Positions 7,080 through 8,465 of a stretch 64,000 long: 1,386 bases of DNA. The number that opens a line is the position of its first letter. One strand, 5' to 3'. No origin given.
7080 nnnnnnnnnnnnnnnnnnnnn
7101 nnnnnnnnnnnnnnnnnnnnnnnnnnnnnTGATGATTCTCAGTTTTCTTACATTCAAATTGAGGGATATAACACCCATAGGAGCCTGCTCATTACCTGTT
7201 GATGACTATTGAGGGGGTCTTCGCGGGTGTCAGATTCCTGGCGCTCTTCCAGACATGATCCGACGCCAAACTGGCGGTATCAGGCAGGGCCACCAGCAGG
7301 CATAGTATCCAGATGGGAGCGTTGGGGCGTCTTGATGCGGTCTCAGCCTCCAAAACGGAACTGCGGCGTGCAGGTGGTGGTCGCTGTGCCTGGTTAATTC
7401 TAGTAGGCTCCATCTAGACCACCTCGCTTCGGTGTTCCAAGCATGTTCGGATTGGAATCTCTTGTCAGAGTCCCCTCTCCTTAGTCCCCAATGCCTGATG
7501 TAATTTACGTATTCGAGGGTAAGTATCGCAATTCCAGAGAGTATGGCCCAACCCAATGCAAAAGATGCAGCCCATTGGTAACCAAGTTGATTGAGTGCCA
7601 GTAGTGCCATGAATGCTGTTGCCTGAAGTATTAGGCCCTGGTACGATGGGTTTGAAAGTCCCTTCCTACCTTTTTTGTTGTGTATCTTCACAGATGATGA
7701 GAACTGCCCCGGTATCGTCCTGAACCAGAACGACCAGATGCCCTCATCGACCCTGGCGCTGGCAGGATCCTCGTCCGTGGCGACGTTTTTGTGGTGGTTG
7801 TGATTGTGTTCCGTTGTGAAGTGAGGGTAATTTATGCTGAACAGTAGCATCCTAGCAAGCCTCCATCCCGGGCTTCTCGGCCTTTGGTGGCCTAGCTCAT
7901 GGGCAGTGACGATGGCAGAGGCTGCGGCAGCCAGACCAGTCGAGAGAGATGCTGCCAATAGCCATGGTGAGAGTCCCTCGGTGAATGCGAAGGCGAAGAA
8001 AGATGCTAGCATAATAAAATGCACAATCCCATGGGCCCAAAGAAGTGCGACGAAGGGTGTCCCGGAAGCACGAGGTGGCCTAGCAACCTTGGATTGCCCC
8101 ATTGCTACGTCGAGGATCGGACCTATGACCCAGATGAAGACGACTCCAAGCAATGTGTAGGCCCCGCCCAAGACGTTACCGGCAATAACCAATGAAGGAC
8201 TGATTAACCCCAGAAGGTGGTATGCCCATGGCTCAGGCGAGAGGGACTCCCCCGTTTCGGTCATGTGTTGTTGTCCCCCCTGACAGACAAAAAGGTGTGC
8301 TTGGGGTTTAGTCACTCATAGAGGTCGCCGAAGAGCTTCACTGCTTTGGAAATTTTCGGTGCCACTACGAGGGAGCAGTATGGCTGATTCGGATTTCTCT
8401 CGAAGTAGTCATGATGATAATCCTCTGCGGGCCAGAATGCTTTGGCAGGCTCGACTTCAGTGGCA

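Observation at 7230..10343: AlkB-type alkane/fatty-acid membrane monooxygenase in an archaeon, translationally coupled to msrA and guaB, with no rubredoxin partner nearby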

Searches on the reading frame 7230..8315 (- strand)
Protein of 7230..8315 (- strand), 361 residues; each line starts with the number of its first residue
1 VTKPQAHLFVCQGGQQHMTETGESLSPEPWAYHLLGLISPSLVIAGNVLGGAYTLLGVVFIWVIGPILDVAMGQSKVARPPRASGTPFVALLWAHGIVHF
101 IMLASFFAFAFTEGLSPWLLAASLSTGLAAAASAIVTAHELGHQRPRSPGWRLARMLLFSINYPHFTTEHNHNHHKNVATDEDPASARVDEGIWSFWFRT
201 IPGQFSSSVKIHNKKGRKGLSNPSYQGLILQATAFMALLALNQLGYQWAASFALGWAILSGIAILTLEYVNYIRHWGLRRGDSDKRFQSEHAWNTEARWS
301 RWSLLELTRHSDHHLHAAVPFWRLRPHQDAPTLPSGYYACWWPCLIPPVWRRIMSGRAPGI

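Call 3: search_protein_families(library=pfam, proteins=[window:7230-8315:-], max_evalue=0.01)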
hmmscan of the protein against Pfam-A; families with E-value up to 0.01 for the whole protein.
window:7230-8315:- (361 aa): 1 family
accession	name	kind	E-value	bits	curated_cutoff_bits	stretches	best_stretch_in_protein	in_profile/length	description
PF00487.30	FA_desaturase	-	1.3e-27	97.6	29.7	1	118-342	3-251/253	Fatty acid desaturase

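Call 4: search_protein_families(library=ncbifam, proteins=[window:7230-8315:-], max_evalue=0.01)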
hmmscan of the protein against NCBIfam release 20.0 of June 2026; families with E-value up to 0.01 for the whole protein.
window:7230-8315:- (361 aa): 0 families

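Call 5: search_solved_structures(query=window:7230-8315:-, max_evalue=1, show_alignments=2)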
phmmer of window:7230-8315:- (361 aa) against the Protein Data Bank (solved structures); distinct sequences matched with E-value up to 1: 2.
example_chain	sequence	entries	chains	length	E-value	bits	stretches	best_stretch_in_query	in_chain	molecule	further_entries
8f6t_A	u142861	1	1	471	4.1e-40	141.2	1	34-355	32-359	Alkane 1-monooxygenase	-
8sbb_A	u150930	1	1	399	4e-38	134.7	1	30-357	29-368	Alkane 1-monooxygenase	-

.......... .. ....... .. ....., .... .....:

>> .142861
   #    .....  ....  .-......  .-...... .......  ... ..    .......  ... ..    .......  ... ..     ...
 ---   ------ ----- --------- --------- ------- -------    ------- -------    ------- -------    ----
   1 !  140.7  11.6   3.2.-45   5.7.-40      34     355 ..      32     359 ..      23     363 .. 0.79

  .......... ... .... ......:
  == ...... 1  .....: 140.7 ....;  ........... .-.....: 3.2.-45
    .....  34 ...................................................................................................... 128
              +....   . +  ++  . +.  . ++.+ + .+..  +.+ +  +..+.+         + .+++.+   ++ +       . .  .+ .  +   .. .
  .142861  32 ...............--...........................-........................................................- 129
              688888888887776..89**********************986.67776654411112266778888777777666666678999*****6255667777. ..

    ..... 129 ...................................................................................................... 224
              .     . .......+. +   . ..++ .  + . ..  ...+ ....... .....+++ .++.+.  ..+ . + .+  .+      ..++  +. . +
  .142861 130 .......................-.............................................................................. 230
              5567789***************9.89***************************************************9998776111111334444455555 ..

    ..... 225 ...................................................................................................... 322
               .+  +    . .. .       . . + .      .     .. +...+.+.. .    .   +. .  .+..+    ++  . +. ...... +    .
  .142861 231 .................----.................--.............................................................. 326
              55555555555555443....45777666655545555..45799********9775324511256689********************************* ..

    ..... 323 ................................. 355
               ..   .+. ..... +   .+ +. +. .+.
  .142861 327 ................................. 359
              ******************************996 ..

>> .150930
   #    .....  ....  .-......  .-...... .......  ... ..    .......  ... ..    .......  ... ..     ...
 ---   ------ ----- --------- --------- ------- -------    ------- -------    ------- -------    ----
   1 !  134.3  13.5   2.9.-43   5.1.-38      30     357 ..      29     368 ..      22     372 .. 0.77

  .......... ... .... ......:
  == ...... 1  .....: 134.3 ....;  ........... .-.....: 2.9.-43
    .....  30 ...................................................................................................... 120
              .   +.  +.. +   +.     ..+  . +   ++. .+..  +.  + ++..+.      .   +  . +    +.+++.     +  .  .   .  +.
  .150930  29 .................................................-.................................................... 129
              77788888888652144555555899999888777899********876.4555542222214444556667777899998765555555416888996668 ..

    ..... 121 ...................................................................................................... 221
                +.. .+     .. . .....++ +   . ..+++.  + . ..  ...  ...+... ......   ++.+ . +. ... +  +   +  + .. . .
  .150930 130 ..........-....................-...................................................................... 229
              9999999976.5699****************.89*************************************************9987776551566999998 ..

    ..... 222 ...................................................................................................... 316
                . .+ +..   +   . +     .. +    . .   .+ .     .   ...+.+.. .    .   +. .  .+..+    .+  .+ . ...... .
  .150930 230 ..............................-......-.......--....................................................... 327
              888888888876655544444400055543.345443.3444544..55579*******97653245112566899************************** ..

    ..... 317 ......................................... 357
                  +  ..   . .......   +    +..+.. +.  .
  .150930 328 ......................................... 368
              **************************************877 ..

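Call 6: find_homologous_proteins(query=window:7230-8315:-, max_evalue=0.001)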
Query window:7230-8315:- (361 aa): 469 proteins with E <= 0.001 among 5228 candidates; the best 120 are listed.
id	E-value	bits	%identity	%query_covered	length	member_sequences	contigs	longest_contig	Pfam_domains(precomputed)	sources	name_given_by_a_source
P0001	1.9e-234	796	100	95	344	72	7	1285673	PF00487.31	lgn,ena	-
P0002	8.4e-202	688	84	95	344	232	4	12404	PF00487.31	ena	-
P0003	3.4e-194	663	80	95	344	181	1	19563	PF00487.31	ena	-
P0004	1.1e-192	658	80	95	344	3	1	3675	PF00487.31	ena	-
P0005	2.3e-187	641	77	96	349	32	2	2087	PF00487.31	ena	-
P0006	7.5e-177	606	74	94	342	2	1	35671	PF00487.31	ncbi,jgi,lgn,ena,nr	ncbi:MAG: hypothetical protein CMA68_04350 [Euryarchaeota archaeon]|nr:hypothetical protein [Euryarc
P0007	1.3e-175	602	74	93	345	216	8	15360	PF00487.31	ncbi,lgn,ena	-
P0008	3.4e-174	597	73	94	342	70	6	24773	PF00487.31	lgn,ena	-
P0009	2.5e-173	595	73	95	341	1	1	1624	PF00487.31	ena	-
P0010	3.3e-173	594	74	95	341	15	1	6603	PF00487.31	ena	-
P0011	3.4e-173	594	74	95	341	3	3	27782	PF00487.31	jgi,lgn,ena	-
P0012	5.6e-173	593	73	94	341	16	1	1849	PF00487.31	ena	-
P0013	9.6e-173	593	72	95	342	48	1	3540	PF00487.31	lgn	-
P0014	2.1e-172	592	70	99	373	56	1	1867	PF00487.31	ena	-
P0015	6.8e-172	590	73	93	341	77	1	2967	PF00487.31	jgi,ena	-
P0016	7.9e-172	590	73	95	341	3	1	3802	PF00487.31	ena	-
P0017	1.1e-171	589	73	94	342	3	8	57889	PF00487.31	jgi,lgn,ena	-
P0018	2.3e-171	588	73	95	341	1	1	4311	PF00487.31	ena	-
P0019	2.4e-171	588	73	95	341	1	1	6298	PF00487.31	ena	-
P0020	2.5e-171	588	73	95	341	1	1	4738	PF00487.31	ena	-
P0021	3.3e-171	588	73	95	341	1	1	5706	PF00487.31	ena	-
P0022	3.4e-171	588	73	95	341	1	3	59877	PF00487.31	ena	-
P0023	3.5e-171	588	73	95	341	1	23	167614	PF00487.31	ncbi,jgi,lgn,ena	-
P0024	3.7e-171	588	73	95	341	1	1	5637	PF00487.31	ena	-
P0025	3.9e-171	587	73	95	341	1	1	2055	PF00487.31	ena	-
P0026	4.3e-171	587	73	95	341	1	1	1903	PF00487.31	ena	-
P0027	5.0e-171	587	73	95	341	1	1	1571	PF00487.31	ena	-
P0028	5.3e-171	587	73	95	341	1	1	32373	PF00487.31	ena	-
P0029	8.2e-171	586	73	95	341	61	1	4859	PF00487.31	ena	-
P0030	1.1e-170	586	72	95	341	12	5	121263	PF00487.31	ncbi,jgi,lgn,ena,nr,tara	ncbi:MAG: hypothetical protein CMA21_01500 [Euryarchaeota archaeon]|nr:hypothetical protein [Euryarc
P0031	1.8e-170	585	72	94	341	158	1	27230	PF00487.31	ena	-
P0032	1.9e-170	585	73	95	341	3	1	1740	PF00487.31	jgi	-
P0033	2.3e-170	585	72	95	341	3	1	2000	PF00487.31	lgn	-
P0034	2.5e-169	581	72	95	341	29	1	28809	PF00487.31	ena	-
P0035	9.3e-168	576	72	94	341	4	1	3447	PF00487.31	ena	-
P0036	5.1e-166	571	71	95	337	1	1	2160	PF00487.31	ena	-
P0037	5.8e-166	570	71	95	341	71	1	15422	PF00487.31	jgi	jgi:alkane 1-monooxygenase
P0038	1.9e-162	559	71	95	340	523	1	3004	PF00487.31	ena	-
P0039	2.3e-162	559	74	89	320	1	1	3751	PF00487.31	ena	-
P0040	3.6e-162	558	74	89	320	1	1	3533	PF00487.31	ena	-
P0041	5.4e-162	557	74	89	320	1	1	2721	PF00487.31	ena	-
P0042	2.5e-161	555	73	89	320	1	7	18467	PF00487.31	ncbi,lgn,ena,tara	tara:strand:+ start:55 stop:1017 length:963 start_codon:yes stop_codon:yes gene_type:complete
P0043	2.6e-161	555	73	89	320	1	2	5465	PF00487.31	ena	-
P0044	2.8e-161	555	70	95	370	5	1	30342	PF00487.31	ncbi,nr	ncbi:MAG: hypothetical protein CND01_03450 [Marine Group II euryarchaeote MED-G34]|nr:MAG: hypotheti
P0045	3.6e-161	555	73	89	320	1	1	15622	PF00487.31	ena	-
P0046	2.0e-159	549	68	94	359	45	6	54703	PF00487.31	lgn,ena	-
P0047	6.9e-159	547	68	94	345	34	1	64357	PF00487.31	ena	-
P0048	8.4e-158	544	67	93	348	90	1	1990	PF00487.31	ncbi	-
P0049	1.1e-157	543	67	95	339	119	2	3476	PF00487.31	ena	-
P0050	1.3e-157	543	69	95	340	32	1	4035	PF00487.31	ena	-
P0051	4.4e-157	541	69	93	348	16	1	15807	PF00487.31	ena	-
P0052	5.6e-156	538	67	93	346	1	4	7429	PF00487.31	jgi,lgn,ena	-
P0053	3.9e-155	535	68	95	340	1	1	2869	PF00487.31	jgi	-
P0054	4.4e-155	535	69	93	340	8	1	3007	PF00487.31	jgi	-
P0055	4.9e-155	534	68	93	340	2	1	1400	PF00487.31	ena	-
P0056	2.8e-154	532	67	93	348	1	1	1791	PF00487.31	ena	-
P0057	3.7e-154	532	67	93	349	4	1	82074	PF00487.31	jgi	jgi:alkane 1-monooxygenase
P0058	4.0e-154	531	67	93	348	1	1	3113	PF00487.31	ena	-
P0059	1.2e-153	530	67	93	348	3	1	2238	PF00487.31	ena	-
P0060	2.9e-153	529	67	95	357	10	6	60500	PF00487.31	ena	-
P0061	3.4e-153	528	66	93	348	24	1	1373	PF00487.31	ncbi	-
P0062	5.1e-153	528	66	94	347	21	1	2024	PF00487.31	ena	-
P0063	6.5e-153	527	66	93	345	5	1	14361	PF00487.31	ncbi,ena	-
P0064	1.8e-152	526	67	93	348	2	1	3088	PF00487.31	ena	-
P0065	2.3e-152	526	68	93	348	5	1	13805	PF00487.31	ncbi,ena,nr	ncbi:MAG: fatty acid desaturase [Candidatus Thermoplasmatota archaeon]|nr:fatty acid desaturase [Can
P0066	4.6e-152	525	67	95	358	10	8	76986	PF00487.31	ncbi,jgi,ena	-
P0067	1.3e-151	523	65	95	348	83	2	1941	PF00487.31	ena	-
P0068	1.8e-151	523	66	95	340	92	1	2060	PF00487.31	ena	-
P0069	4.5e-151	521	64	97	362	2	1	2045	PF00487.31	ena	-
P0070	7.1e-151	521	64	98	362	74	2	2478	PF00487.31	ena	-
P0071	1.9e-150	519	66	93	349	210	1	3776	PF00487.31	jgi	-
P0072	2.9e-150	519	64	95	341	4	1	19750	PF00487.31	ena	-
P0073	1.2e-149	517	66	95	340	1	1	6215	PF00487.31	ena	-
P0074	1.6e-149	516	66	94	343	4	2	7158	PF00487.31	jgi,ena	jgi:alkane 1-monooxygenase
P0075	5.3e-149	515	66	94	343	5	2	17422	PF00487.31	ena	-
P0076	7.5e-149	514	65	95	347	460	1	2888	PF00487.31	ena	-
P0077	9.1e-149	514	66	93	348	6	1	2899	PF00487.31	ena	-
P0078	1.4e-148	513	64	95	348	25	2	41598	PF00487.31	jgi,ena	-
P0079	4.4e-148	512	63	95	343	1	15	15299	PF00487.31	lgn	-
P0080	4.5e-148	512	64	93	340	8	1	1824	PF00487.31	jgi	-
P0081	4.5e-148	512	69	95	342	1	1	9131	PF00487.31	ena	-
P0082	5.2e-148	511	66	93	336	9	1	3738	PF00487.31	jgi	jgi:alkane 1-monooxygenase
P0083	5.5e-148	511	66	93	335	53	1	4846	PF00487.31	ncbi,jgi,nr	ncbi:MAG TPA: fatty acid desaturase [Candidatus Thalassarchaeaceae archaeon]|nr:fatty acid desaturas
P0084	6.5e-148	511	64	95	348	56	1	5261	PF00487.31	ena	-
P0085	9.4e-148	510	65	93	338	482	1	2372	PF00487.31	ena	-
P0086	1.3e-147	510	64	94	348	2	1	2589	PF00487.31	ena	-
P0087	1.8e-147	510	64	94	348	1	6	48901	PF00487.31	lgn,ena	-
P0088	1.8e-147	509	64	94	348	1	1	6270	PF00487.31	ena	-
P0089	1.9e-147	509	64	94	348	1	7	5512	PF00487.31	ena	-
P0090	3.3e-147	509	65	95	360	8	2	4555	PF00487.31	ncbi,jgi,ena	jgi:alkane 1-monooxygenase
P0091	3.8e-147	508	65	93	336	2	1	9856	PF00487.31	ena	-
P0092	1.3e-146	507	63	93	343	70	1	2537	PF00487.31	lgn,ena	-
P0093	1.6e-146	506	63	94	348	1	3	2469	PF00487.31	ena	-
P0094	1.8e-146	506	65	93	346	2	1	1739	PF00487.31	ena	-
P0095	1.9e-146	506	65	93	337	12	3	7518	PF00487.31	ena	-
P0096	2.0e-146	506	66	94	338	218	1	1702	PF00487.31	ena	-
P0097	2.4e-146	506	63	93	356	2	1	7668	PF00487.31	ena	-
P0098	4.0e-146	505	65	95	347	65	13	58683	PF00487.31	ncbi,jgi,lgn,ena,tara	tara:strand:+ start:3284 stop:4327 length:1044 start_codon:yes stop_codon:yes gene_type:complete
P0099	7.1e-146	504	65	93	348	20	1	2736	PF00487.31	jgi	-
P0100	2.8e-145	502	64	95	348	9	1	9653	PF00487.31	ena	-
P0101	2.8e-145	502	63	93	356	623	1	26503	PF00487.31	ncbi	ncbi:MAG: fatty acid desaturase [Euryarchaeota archaeon]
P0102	4.8e-145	502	63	94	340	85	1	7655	PF00487.31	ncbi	-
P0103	9.1e-145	501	65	93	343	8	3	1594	PF00487.31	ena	-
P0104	2.4e-144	499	65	93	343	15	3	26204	PF00487.31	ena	-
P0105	3.0e-144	499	79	72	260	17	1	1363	PF00487.31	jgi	jgi:alkane 1-monooxygenase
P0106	1.5e-143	497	65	93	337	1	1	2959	PF00487.31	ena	-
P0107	3.5e-143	495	64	96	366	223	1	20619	PF00487.31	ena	-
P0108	1.2e-142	494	62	93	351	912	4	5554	PF00487.31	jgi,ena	-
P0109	1.9e-142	493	61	93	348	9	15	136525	PF00487.31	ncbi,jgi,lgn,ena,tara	tara:strand:- start:4366 stop:5412 length:1047 start_codon:yes stop_codon:yes gene_type:complete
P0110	1.3e-140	487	67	85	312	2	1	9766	PF00487.31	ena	-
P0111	4.6e-139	482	63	93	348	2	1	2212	PF00487.31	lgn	-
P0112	2.4e-138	479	61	93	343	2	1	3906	PF00487.31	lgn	-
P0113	9.2e-138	478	63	95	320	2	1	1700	PF00487.31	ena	-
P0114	4.8e-137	475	62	93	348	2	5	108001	PF00487.31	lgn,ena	-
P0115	1.7e-136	473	64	95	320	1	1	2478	PF00487.31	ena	-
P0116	8.2e-133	461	62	85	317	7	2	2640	PF00487.31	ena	-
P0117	5.7e-129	449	73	72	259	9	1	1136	PF00487.31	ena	-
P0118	1.4e-128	447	76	68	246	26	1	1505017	PF00487.31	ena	-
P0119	1.3e-126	441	65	82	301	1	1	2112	PF00487.31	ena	-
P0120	3.4e-126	440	65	84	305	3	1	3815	PF00487.31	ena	-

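Call 10: find_encoding_contigs(protein=P0001, flank=10000, max_places=6)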
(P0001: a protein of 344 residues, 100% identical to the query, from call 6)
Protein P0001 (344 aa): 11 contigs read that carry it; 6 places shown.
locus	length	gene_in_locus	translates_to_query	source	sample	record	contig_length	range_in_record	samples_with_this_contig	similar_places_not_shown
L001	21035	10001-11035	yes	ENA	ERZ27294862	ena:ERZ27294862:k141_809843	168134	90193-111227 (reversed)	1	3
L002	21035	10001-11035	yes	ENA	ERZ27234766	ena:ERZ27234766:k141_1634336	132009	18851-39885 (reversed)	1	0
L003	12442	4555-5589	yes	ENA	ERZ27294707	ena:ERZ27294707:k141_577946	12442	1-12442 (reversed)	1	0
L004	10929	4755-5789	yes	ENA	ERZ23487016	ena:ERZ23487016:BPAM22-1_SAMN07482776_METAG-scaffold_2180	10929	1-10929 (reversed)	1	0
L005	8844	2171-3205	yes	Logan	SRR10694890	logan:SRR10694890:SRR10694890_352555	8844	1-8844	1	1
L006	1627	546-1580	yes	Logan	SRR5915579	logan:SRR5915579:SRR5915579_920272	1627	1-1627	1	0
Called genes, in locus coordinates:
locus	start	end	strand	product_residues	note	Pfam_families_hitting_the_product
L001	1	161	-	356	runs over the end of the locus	PF13439:Glyco_transf_4, PF13579:Glyco_trans_4_4, PF20706:GT4-conflict, PF00534:Glycos_transf_1, PF13692:Glyco_trans_1_4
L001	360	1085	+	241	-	PF00005:ABC_tran, PF02463:SMC_N (faint), PF13304:AAA_21 (faint)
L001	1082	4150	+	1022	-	PF02687:FtsX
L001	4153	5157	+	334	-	PF00005:ABC_tran, PF02463:SMC_N (weak), PF13304:AAA_21 (faint)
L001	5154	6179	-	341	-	PF04055:Radical_SAM, PF08608:Wyosine_form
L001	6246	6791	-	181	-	PF01906:YbjQ_1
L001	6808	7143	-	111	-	PF01906:YbjQ_1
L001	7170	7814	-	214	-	-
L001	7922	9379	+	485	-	PF00478:IMPDH, PF00571:CBS, PF01070:FMN_dh (weak), PF03060:NMO (weak)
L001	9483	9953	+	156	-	PF01625:PMSR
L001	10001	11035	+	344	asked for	PF00487:FA_desaturase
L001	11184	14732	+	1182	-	PF05345:He_PIG (weak)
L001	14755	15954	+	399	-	PF23381:Beta-prop_IFT122_1st, PF24807:WD40_CDC20-Fz, PF24782:WD40_MABP1-WDR62_2nd, PF24814:WD40_Prp19, PF24817:WD40_WDHD1_1st, PF25173:Beta-prop_WDR3_1st, PF25174:Beta-prop_THOC3, PF25175:Beta-prop_WDR5, +47 more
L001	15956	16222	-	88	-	-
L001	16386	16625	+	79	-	-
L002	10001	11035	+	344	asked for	PF00487:FA_desaturase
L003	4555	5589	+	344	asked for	PF00487:FA_desaturase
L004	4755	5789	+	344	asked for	PF00487:FA_desaturase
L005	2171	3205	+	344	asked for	PF00487:FA_desaturase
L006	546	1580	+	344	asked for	PF00487:FA_desaturase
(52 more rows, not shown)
